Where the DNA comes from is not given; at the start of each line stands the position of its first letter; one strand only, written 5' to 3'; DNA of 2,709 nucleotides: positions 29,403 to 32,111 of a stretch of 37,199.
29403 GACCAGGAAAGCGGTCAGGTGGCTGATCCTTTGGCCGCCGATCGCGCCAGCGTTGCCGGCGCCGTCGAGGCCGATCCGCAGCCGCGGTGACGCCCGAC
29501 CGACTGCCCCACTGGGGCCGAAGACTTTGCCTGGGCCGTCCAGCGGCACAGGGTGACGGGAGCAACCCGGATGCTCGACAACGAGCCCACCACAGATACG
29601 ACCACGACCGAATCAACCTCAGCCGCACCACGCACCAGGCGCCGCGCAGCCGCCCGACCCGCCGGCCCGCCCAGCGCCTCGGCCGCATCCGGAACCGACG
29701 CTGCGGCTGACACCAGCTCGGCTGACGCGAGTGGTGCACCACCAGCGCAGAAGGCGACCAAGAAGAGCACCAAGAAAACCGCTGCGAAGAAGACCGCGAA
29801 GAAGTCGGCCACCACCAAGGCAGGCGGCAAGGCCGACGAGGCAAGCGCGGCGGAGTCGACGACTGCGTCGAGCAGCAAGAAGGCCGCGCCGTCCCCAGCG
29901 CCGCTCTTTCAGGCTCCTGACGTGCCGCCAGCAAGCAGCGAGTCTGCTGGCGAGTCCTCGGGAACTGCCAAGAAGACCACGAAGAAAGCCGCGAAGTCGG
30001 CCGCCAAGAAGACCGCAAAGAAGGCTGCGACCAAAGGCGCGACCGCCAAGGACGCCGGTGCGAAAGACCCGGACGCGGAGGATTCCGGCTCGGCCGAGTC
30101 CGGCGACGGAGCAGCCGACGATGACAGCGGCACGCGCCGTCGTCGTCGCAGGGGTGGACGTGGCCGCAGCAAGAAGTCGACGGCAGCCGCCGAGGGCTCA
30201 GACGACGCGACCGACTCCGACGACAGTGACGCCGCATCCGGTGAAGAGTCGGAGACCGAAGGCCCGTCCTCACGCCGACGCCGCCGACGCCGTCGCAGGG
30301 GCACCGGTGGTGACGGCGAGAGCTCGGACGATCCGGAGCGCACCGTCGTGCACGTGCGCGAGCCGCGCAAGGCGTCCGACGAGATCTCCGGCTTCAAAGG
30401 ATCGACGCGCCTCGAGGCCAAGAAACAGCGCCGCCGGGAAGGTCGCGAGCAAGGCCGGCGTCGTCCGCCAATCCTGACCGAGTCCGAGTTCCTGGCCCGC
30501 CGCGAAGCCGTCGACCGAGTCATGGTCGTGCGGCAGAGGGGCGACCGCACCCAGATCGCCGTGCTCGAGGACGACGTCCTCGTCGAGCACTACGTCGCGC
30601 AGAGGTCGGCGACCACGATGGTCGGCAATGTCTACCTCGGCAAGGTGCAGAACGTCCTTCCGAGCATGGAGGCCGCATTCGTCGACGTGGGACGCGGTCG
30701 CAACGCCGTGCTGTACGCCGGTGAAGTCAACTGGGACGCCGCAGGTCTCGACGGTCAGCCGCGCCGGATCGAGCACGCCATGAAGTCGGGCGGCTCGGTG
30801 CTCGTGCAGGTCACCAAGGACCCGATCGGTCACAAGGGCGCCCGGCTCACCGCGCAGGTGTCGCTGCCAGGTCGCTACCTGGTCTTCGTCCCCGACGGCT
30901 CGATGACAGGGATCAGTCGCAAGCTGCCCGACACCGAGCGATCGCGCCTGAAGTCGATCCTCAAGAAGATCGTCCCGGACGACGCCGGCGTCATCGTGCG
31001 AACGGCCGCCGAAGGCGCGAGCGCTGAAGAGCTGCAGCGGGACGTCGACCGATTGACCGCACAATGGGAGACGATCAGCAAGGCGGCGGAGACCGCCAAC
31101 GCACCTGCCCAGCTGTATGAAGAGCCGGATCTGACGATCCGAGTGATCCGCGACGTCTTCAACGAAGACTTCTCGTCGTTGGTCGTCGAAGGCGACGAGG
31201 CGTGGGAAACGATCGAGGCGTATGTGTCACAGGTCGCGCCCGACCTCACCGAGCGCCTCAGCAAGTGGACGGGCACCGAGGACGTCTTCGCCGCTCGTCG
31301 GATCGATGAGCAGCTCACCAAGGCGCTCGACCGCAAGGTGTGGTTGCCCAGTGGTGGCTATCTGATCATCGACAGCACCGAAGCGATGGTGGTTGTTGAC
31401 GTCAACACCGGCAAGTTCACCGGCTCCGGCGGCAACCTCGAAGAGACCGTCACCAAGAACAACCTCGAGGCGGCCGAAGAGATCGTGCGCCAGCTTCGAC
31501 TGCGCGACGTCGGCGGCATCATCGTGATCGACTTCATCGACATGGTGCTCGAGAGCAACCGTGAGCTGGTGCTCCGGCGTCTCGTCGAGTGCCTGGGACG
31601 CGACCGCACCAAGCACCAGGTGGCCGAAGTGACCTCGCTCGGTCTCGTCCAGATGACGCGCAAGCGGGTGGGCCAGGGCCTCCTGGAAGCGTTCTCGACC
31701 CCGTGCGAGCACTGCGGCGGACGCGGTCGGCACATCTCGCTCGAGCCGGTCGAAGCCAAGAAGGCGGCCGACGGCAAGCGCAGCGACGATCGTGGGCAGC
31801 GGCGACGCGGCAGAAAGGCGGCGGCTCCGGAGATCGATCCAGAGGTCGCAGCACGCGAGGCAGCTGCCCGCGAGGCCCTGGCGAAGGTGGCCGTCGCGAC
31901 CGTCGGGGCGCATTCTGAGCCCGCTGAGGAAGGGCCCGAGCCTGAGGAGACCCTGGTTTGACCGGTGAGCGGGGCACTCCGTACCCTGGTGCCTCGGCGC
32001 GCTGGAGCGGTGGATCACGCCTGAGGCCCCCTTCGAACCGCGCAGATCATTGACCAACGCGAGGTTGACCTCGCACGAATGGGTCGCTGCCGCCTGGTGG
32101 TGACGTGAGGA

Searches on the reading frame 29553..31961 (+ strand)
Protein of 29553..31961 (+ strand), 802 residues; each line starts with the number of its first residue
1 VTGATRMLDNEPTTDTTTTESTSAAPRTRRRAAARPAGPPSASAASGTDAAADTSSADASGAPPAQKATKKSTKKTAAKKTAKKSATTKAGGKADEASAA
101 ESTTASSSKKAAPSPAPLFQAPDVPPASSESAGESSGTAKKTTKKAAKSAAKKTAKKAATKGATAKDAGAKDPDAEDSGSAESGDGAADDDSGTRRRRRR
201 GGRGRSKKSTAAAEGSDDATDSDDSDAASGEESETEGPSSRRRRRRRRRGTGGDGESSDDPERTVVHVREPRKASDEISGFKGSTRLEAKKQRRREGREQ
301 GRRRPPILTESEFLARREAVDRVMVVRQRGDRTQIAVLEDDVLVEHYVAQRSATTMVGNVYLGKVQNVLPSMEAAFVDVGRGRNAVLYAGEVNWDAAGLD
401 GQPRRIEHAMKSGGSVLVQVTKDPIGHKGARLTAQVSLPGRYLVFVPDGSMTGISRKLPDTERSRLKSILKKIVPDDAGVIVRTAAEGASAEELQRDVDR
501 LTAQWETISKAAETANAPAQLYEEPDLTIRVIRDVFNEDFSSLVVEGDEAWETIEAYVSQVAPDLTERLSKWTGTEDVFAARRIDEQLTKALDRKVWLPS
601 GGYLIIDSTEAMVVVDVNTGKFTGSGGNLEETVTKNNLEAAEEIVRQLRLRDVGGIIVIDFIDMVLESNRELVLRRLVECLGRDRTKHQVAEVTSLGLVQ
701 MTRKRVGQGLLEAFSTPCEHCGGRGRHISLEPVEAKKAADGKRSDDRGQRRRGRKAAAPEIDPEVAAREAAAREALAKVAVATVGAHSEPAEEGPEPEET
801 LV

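Call 26: search_protein_families(library=pfam, proteins=[window:29553-31961:+], max_evalue=0.000001)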
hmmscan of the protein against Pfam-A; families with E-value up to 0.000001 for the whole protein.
window:29553-31961:+ (802 aa): 1 family
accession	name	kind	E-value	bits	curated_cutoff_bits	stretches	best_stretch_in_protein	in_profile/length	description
PF10150.14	RNase_E_G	-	4.9e-104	348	25.5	1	437-706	1-270/270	Ribonuclease E/G family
